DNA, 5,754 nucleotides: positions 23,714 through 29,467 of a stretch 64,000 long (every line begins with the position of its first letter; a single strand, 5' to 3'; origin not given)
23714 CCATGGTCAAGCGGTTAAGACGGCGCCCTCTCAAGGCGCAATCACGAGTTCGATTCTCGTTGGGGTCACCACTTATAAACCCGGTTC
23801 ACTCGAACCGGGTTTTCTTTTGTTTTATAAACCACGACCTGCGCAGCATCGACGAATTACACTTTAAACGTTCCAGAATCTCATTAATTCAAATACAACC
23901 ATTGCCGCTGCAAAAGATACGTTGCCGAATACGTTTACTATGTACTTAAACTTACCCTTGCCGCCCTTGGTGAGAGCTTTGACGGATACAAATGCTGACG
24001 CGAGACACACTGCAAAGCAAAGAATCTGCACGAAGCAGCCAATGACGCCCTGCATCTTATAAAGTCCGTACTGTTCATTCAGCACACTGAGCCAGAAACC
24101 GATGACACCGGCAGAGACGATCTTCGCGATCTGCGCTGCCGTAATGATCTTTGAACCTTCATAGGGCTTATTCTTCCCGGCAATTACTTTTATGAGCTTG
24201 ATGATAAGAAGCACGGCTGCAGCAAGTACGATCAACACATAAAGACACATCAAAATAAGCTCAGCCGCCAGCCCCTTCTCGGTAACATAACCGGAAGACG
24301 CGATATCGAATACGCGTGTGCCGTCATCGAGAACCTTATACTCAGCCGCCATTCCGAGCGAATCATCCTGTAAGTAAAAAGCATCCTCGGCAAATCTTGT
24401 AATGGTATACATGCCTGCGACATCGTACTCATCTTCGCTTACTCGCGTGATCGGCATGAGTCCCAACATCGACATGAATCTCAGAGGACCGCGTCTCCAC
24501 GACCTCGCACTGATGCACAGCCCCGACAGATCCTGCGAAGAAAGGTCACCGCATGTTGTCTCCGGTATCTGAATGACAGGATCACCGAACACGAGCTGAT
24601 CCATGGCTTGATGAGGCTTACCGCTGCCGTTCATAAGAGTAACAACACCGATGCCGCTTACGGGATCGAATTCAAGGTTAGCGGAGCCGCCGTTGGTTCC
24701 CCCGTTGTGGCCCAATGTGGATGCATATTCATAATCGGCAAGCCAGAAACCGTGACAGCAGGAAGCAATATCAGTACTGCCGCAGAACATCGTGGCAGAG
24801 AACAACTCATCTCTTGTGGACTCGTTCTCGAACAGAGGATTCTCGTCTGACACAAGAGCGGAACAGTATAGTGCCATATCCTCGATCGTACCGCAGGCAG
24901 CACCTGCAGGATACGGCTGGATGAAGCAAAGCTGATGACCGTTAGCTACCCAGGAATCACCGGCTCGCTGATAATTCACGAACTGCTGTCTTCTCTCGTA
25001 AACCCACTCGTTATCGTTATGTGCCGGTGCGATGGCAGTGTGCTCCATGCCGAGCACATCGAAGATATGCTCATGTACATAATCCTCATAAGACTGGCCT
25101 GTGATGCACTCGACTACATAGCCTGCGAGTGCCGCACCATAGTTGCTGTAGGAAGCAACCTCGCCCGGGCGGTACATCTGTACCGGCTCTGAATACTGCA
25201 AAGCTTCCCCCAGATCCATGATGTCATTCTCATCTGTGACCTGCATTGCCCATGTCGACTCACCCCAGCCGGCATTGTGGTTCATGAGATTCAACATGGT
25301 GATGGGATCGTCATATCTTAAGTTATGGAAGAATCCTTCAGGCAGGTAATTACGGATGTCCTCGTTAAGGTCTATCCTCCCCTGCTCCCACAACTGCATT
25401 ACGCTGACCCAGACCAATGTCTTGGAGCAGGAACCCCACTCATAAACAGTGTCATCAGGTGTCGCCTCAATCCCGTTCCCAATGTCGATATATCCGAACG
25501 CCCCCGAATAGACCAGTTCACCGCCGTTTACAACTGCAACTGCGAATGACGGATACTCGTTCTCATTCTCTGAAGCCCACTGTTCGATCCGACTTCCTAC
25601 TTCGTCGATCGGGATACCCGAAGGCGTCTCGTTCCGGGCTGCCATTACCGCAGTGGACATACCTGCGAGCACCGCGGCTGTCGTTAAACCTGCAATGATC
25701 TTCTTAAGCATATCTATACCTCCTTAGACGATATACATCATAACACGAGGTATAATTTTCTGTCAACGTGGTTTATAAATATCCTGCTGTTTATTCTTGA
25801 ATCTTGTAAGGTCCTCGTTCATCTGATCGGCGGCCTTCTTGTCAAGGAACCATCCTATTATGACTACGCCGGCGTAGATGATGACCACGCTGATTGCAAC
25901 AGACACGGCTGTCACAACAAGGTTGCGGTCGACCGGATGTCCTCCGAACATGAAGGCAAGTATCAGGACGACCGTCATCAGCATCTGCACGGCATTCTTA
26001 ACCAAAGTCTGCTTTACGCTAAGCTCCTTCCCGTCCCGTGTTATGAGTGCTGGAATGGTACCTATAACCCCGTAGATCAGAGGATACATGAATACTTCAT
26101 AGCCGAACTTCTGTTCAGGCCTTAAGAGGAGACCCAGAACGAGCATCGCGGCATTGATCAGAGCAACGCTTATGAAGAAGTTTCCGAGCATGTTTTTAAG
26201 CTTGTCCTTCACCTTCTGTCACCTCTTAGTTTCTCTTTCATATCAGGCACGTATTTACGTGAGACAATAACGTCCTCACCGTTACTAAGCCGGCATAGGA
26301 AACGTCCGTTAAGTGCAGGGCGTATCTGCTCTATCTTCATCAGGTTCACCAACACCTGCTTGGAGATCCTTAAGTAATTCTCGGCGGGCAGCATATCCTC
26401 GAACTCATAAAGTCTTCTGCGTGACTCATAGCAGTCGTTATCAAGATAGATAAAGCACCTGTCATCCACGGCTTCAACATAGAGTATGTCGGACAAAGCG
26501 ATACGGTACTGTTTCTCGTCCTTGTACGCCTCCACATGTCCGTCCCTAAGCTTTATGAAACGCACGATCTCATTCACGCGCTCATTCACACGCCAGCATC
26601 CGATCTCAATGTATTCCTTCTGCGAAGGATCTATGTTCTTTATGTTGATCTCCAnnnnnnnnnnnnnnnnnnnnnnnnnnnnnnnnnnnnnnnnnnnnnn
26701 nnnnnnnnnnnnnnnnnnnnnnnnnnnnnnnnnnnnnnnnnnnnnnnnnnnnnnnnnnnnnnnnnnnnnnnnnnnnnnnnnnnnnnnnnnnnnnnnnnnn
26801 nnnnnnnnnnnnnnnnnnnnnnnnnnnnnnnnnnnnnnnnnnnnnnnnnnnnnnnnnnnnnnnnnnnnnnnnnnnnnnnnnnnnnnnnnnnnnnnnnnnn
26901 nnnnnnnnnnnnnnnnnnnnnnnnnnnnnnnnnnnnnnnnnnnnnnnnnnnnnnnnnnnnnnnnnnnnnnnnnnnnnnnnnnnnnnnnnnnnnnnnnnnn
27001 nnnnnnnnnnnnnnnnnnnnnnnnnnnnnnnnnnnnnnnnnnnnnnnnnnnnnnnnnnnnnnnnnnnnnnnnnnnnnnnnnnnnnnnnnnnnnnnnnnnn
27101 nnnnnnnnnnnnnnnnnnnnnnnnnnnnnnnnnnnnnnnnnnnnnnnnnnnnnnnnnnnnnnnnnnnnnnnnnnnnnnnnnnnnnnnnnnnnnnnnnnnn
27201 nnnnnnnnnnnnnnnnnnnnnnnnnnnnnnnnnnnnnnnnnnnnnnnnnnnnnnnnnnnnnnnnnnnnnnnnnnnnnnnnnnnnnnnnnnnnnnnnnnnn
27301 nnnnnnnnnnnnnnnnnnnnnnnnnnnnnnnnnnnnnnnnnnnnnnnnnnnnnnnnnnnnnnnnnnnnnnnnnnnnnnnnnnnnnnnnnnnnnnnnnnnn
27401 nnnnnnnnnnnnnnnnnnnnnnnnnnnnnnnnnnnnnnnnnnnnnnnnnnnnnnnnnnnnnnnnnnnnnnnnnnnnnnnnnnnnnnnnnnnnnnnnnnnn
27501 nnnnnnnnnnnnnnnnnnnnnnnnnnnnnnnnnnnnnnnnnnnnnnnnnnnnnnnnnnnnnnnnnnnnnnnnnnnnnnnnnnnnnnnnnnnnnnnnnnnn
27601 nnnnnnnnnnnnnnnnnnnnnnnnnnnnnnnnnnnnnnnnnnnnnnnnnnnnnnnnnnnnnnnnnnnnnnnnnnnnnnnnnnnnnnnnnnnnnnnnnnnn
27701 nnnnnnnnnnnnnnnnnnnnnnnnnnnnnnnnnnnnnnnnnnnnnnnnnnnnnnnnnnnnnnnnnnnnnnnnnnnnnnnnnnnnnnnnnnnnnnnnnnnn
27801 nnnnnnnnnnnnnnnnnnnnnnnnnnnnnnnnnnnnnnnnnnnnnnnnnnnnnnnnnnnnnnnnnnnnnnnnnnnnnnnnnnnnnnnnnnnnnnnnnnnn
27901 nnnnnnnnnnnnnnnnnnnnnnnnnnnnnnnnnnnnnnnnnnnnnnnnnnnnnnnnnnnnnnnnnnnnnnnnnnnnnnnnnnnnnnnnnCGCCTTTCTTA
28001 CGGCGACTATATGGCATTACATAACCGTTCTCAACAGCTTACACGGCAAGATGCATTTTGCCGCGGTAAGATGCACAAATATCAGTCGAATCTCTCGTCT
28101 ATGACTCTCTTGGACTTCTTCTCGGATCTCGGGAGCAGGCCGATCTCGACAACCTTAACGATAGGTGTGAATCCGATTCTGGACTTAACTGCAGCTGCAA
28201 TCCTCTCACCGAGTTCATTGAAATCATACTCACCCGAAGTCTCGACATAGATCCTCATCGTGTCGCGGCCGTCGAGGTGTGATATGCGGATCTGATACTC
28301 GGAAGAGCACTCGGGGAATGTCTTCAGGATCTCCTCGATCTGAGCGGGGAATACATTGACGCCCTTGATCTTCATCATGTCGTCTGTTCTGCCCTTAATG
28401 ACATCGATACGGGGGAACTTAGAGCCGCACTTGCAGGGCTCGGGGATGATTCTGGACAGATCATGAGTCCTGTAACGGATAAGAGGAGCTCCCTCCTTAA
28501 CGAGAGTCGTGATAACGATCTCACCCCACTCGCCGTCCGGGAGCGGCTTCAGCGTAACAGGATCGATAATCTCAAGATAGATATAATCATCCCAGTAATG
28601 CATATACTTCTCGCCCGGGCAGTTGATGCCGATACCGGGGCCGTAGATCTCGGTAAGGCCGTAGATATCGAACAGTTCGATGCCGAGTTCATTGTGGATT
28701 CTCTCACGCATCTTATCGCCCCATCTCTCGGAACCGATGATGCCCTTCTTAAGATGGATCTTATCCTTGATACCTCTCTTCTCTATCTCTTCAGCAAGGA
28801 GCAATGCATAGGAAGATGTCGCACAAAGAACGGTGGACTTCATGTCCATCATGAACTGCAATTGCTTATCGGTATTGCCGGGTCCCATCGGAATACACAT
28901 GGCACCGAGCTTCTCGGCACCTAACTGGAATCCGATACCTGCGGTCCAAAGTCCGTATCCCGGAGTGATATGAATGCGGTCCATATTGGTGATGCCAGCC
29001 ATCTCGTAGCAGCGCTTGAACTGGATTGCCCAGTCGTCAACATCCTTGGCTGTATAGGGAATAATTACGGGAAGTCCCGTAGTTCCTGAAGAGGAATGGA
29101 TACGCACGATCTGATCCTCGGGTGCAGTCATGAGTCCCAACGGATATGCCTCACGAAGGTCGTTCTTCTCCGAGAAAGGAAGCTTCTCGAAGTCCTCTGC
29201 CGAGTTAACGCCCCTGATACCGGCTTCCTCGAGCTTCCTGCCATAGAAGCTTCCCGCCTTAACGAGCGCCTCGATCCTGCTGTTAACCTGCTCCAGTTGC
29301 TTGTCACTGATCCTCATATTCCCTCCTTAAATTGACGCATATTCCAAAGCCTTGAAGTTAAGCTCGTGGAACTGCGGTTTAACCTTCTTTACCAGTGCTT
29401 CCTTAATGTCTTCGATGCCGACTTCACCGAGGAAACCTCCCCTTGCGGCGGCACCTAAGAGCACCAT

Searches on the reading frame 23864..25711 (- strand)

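Call 68: search_protein_families(library=pfam, proteins=[window:23864-25711:-], max_evalue=0.0001)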
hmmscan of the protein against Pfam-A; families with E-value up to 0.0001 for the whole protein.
window:23864-25711:- (615 aa): 1 family
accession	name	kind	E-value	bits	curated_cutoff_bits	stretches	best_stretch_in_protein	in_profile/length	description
PF00144.29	Beta-lactamase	-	1.1e-54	186.2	27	1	51-371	12-321/329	Beta-lactamase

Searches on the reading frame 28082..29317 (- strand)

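Call 68: search_protein_families(library=pfam, proteins=[window:28082-29317:-], max_evalue=0.0001)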
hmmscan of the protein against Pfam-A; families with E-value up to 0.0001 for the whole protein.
window:28082-29317:- (411 aa): 2 families
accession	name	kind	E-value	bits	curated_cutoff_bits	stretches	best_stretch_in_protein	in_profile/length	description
PF14535.12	AMP-binding_C_2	-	1.1e-26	93.3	25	1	319-409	1-96/96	AMP-binding enzyme C-terminal domain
PF00501.34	AMP-binding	-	1.6e-12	47.4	29.9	1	63-270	157-375/384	AMP-binding enzyme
